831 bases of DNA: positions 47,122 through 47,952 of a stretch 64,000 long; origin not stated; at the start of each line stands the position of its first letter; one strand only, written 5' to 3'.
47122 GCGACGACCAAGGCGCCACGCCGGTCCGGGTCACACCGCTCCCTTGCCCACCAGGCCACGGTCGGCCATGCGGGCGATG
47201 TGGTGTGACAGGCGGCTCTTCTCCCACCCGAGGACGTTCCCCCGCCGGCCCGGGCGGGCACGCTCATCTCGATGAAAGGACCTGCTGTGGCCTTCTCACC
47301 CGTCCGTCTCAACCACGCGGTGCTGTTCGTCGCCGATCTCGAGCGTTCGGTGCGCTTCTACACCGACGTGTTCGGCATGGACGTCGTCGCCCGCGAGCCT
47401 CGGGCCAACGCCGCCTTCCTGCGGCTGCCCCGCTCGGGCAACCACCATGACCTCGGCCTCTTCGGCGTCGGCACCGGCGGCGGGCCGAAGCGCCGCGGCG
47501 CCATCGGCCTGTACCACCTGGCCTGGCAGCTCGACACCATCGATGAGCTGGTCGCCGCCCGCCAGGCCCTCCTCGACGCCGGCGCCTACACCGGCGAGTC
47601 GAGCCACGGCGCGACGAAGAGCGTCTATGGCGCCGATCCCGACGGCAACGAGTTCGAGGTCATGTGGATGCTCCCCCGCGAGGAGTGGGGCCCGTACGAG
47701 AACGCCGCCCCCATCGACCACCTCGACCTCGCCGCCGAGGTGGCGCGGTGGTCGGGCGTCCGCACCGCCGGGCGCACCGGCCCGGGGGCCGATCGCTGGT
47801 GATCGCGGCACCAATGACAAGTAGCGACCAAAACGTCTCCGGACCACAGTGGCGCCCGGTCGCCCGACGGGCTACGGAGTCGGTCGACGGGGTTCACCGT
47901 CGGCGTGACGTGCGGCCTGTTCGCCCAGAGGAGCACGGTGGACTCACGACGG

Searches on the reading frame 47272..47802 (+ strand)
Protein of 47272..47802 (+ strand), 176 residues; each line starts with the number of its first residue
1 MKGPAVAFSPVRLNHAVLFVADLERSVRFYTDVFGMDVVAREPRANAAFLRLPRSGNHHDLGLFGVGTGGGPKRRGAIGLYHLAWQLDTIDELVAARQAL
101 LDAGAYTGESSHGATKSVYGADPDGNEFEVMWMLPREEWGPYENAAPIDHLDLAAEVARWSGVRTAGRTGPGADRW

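Call 8: search_protein_families(library=pfam, proteins=[window:47272-47802:+], max_evalue=0.01)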
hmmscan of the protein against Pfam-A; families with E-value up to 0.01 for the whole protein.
window:47272-47802:+ (176 aa): 4 families
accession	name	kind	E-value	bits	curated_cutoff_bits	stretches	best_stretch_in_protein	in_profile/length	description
PF00903.31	Glyoxalase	-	4.6e-18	66.2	20.6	1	12-130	1-121/121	Glyoxalase/Bleomycin resistance protein/Dioxygenase superfamily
PF18029.7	Glyoxalase_6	-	2.2e-09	38.3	23.6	1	17-131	3-106/106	Glyoxalase-like domain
PF22677.2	Ble-like_N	-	1.4e-06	28.4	24.5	1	14-38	3-27/41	Bleomycin resistance protein-like N-terminal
PF13669.12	Glyoxalase_4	-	1.5e-05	25.7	27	1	14-105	1-91/109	Glyoxalase/Bleomycin resistance protein/Dioxygenase superfamily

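Call 10: find_encoding_contigs(protein=window:47272-47802:+, flank=3000, max_places=3)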
Protein window:47272-47802:+ (176 aa): no gene with exactly this product is on record in the collection.
